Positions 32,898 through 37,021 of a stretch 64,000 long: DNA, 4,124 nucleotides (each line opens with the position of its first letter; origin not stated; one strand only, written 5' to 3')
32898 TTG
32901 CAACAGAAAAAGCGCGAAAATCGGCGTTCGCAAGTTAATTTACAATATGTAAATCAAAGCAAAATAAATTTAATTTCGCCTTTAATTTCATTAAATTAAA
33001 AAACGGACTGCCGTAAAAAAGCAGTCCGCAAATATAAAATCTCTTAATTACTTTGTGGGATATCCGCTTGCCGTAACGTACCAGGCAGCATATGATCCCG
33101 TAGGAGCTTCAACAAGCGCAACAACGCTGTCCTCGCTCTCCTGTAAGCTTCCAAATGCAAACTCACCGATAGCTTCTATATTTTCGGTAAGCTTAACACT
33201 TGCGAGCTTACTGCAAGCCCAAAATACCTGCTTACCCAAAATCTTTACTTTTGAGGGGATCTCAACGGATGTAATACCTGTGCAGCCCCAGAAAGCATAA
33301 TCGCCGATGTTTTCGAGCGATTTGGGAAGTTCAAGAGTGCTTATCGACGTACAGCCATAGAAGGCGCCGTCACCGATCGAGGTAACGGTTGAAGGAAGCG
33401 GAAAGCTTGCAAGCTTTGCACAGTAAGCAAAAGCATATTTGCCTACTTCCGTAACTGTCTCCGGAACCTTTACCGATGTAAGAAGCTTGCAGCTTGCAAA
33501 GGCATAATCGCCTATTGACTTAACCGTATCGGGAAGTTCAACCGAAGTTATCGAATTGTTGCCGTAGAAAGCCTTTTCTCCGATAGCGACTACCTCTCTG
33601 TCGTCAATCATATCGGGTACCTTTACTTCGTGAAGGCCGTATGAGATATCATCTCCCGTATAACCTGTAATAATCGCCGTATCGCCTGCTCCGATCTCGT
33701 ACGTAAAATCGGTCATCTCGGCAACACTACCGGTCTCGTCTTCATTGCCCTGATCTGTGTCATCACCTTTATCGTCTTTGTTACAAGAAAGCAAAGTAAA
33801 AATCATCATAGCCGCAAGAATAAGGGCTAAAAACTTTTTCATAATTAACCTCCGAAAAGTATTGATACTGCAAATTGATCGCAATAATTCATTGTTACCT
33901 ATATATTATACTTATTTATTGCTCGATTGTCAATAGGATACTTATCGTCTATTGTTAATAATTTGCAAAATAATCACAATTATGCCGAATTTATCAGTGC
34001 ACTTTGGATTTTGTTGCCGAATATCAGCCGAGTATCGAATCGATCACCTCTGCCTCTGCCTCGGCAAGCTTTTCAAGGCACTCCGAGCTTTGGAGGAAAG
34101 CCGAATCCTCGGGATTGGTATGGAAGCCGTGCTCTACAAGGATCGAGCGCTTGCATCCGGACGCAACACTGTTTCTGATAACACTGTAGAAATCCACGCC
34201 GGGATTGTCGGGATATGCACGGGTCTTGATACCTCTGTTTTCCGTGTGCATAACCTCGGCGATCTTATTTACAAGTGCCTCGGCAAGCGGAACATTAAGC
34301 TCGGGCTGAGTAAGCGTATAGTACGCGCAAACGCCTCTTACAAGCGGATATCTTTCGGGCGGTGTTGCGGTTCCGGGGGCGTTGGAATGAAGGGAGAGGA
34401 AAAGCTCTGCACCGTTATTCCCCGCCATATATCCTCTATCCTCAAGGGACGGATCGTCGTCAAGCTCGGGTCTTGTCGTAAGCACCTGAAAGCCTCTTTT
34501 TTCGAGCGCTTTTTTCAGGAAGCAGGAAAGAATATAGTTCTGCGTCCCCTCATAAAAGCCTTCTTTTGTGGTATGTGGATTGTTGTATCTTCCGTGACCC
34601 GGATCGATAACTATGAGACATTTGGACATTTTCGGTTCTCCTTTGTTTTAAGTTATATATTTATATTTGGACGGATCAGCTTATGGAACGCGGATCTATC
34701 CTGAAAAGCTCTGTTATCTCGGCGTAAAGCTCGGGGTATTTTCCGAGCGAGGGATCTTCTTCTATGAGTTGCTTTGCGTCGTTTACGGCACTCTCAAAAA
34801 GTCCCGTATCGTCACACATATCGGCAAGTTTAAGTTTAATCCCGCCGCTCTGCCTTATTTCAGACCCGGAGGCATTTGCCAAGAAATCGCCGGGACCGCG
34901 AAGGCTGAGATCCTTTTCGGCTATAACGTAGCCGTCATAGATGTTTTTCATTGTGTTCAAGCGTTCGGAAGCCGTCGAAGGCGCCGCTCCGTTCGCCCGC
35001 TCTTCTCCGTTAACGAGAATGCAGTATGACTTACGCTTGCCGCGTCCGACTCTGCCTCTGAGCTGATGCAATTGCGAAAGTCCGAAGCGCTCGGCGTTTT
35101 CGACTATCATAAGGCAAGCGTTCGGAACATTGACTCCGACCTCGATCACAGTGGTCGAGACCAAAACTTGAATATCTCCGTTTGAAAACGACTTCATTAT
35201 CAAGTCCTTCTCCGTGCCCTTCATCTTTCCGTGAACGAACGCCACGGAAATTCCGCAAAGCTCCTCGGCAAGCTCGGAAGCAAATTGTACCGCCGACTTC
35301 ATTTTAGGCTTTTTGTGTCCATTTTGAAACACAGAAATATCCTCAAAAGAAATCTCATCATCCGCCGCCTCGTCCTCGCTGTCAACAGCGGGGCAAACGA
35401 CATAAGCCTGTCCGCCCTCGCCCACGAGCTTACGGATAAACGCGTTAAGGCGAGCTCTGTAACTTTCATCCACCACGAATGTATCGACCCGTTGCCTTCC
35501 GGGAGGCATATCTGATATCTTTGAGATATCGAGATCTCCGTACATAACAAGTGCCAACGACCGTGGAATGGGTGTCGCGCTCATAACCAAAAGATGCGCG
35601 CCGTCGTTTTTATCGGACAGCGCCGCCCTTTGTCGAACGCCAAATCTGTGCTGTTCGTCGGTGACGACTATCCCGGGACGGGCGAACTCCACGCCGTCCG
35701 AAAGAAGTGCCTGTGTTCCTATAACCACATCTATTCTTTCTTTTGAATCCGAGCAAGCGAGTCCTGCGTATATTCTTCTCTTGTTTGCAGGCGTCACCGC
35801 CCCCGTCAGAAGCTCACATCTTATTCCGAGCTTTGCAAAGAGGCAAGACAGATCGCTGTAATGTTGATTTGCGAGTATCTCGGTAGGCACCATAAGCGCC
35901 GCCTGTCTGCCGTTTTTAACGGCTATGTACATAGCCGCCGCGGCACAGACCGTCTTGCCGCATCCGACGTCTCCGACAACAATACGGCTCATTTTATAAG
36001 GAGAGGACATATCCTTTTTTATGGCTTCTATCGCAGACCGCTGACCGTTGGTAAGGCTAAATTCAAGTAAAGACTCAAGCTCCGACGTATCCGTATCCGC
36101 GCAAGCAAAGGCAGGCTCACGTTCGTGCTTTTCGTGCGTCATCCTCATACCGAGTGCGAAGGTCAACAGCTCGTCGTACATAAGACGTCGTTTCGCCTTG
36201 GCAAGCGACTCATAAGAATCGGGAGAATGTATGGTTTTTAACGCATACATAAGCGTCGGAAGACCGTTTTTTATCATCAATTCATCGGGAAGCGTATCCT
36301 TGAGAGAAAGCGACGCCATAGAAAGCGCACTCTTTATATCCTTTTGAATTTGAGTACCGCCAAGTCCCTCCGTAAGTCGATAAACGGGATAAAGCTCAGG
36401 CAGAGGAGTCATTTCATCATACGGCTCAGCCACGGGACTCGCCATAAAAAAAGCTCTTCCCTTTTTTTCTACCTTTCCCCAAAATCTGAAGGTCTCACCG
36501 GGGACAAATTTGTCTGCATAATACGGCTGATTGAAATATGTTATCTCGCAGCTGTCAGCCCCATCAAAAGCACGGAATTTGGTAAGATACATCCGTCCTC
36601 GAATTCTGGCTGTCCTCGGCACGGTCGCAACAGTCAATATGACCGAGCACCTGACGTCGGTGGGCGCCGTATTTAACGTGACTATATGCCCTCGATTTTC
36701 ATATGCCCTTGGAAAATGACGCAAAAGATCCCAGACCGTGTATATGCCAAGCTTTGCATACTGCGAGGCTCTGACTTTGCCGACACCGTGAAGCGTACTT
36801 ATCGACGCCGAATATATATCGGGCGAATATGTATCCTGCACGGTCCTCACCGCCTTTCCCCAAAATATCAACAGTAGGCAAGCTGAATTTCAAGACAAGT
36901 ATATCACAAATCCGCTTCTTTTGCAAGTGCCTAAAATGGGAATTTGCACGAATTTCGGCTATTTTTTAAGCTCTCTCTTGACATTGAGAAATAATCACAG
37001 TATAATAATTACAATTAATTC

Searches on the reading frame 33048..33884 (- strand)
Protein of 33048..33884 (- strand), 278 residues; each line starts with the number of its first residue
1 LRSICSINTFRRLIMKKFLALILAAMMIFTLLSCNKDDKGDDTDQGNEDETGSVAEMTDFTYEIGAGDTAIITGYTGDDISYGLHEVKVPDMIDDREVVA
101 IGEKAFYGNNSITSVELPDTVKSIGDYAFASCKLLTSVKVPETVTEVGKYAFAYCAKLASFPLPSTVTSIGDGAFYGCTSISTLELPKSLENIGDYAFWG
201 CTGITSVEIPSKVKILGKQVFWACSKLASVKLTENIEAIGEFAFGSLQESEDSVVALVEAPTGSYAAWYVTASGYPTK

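Call 44: search_protein_families(library=pfam, proteins=[window:33048-33884:-], max_evalue=0.00001)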
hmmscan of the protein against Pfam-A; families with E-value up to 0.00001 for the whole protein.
window:33048-33884:- (278 aa): 1 family
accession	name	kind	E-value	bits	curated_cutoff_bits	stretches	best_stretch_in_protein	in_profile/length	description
PF13306.12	LRR_5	-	1e-56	190.7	27.7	2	145-246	1-100/127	BspA type Leucine rich repeat region (6 copies)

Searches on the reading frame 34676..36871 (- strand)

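Call 44: search_protein_families(library=pfam, proteins=[window:34676-36871:-], max_evalue=0.00001)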
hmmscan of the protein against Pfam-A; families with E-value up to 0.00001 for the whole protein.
window:34676-36871:- (731 aa): 5 families
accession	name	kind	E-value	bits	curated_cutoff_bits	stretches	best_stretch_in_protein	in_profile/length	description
PF00270.35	DEAD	-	2.5e-21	76.5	26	1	275-439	2-164/167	DEAD/DEAH box helicase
PF00271.37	Helicase_C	-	1.4e-20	74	23.5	1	527-611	27-109/110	Helicase conserved C-terminal domain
PF17191.10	RecG_wedge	-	7e-16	58.7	23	1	27-184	5-160/162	RecG wedge domain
PF04851.21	ResIII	-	1.2e-11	45.3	22.5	1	271-434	2-162/164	Type III restriction enzyme, res subunit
PF19833.4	RecG_dom3_C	-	5.4e-08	33.2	26.8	1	646-711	3-63/87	ATP-dependent DNA helicase RecG, domain 3, C-terminal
